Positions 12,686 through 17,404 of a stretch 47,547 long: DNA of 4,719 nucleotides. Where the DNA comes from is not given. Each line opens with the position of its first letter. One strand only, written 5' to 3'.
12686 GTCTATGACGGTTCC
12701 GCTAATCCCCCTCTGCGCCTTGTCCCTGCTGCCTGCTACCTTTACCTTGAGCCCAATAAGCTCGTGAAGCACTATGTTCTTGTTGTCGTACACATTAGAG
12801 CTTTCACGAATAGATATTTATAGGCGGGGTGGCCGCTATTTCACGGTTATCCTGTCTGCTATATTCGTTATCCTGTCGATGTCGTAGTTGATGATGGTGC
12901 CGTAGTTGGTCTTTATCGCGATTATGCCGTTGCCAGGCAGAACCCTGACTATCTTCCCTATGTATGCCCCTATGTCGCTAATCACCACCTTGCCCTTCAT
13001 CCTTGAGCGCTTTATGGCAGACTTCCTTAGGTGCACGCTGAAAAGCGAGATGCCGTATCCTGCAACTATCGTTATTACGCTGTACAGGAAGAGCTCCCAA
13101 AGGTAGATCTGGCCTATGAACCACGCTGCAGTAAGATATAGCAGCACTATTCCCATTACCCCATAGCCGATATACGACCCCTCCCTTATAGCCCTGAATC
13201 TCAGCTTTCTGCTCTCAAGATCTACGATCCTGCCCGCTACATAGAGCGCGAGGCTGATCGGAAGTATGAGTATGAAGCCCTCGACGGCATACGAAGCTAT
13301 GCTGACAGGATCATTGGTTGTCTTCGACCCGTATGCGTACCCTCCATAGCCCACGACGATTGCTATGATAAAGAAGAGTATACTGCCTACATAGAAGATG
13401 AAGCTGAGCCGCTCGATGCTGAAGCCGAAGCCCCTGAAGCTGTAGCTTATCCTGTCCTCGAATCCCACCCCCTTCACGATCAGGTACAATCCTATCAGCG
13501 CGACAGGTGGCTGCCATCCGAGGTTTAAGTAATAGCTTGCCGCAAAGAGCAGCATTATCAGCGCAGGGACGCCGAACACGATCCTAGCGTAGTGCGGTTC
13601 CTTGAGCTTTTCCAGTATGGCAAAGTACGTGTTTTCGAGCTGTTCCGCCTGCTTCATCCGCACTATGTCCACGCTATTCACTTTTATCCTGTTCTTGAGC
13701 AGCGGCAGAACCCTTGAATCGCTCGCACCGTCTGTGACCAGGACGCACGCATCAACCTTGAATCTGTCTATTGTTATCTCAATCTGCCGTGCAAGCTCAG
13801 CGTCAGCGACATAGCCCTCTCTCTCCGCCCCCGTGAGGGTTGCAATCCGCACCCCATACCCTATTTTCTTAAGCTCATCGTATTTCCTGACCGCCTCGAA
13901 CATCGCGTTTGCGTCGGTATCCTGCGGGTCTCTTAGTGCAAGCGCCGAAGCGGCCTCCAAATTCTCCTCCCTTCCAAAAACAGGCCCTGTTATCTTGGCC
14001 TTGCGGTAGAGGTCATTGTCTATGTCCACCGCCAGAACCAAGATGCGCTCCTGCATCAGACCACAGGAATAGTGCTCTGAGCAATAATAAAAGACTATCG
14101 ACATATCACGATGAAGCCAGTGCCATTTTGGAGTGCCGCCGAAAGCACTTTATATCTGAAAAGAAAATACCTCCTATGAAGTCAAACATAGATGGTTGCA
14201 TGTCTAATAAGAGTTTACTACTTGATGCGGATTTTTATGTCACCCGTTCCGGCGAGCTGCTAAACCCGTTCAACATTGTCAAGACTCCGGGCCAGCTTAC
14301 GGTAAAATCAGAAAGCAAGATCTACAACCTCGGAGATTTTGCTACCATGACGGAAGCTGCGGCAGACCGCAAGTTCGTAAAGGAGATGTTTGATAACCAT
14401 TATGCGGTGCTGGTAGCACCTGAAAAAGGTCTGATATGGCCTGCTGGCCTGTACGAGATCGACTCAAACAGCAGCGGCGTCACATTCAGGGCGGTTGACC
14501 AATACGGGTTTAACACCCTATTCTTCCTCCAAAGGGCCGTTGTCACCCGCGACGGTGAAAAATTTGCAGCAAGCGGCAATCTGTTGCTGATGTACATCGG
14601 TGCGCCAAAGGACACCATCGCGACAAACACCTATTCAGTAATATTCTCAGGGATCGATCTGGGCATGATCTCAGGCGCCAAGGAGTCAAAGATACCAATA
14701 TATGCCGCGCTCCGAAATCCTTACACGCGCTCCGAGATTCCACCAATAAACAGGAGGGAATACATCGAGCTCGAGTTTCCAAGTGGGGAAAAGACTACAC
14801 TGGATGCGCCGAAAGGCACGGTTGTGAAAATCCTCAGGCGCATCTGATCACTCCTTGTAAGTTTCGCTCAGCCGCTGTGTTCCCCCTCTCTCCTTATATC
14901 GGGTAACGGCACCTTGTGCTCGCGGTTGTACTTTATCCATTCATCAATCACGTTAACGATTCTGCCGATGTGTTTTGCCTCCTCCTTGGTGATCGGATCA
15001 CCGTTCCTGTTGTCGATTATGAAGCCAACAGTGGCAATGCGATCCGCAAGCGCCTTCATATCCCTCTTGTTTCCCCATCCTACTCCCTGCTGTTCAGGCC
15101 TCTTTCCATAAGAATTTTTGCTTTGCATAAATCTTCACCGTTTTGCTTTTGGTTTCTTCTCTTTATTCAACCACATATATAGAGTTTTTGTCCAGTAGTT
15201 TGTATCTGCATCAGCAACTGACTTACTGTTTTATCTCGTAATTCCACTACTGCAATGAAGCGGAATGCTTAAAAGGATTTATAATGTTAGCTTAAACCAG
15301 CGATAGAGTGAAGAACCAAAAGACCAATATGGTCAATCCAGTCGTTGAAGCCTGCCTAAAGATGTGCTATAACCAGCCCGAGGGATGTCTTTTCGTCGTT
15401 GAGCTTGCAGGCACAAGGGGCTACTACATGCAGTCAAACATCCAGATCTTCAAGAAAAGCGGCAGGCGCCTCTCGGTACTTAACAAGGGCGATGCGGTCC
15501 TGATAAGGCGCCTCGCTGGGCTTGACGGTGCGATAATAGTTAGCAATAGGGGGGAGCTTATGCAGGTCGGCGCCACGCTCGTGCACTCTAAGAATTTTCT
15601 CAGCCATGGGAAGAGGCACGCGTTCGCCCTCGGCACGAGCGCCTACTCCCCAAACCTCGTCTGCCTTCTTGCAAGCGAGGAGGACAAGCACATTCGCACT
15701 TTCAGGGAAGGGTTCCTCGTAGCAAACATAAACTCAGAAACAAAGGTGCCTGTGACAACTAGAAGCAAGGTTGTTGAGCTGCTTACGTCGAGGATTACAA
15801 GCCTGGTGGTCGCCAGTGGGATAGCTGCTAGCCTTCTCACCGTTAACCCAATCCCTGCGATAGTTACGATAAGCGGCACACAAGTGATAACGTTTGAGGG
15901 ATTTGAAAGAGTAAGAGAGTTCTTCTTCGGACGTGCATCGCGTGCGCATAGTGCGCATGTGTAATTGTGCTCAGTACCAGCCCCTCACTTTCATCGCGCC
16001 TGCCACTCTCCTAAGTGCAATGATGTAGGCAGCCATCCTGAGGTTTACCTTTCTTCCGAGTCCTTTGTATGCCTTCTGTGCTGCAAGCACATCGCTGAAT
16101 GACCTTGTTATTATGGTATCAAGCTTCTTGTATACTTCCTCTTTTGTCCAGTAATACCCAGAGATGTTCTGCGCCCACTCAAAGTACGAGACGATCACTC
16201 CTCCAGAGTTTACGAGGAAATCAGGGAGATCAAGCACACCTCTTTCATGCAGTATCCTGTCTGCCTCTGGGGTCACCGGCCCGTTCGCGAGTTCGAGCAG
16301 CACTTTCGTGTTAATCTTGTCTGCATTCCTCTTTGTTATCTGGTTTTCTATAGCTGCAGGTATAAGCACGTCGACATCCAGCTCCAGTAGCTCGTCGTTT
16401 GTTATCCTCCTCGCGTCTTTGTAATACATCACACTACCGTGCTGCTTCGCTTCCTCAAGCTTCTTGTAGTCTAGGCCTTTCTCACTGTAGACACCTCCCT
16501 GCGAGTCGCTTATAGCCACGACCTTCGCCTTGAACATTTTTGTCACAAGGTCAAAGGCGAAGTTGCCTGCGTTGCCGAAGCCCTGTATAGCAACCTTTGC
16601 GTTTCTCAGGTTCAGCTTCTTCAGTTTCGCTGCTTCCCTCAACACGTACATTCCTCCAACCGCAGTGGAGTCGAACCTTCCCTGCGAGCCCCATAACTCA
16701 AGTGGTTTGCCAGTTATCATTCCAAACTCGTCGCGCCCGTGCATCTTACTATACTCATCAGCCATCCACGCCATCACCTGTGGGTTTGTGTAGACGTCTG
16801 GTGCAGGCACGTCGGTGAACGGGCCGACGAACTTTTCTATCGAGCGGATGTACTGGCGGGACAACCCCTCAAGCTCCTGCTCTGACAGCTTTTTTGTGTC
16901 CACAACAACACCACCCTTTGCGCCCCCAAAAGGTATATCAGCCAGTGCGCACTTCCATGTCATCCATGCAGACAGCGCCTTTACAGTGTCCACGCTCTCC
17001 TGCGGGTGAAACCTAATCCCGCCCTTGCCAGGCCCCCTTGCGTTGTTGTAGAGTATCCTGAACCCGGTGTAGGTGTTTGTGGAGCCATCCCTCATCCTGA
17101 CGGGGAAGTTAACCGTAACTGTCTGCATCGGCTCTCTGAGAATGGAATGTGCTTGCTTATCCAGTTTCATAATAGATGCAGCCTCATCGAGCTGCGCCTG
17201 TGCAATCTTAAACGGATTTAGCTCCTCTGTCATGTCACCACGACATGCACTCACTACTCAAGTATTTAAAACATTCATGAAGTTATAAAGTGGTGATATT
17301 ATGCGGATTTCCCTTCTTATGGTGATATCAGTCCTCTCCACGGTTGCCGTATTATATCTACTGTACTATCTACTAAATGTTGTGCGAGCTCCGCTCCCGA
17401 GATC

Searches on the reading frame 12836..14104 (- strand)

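Call 8: search_protein_families(library=pfam, proteins=[window:12836-14104:-], max_evalue=0.001)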
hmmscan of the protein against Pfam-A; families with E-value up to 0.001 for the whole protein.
window:12836-14104:- (422 aa): 1 family
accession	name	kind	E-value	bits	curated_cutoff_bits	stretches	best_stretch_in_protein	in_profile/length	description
PF04123.18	DUF373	-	8.8e-73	246.1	28.3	1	20-346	1-330/335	Domain of unknown function (DUF373)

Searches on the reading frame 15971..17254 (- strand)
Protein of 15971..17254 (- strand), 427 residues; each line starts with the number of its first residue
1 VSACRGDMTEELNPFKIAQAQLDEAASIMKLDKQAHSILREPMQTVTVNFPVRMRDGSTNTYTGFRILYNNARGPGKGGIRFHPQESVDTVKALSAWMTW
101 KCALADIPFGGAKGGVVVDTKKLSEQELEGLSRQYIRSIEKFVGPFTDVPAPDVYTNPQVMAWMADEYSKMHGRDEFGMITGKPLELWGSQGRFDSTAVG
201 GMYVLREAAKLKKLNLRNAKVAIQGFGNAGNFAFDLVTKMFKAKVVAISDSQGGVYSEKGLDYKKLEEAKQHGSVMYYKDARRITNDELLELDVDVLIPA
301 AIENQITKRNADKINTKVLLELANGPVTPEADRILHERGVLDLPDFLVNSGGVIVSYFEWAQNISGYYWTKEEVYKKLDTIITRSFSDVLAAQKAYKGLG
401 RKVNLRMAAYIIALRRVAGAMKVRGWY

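Call 8: search_protein_families(library=pfam, proteins=[window:15971-17254:-], max_evalue=0.001)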
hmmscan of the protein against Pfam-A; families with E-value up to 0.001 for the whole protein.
window:15971-17254:- (427 aa): 2 families
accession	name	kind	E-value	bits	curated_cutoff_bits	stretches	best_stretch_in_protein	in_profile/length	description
PF00208.27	ELFV_dehydrog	-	7.7e-73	245.6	23.4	1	189-425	2-241/241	Glutamate/Leucine/Phenylalanine/Valine dehydrogenase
PF02812.23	ELFV_dehydrog_N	-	9.5e-54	181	25.3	1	42-170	1-129/129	Glu/Leu/Phe/Val dehydrogenase, dimerisation domain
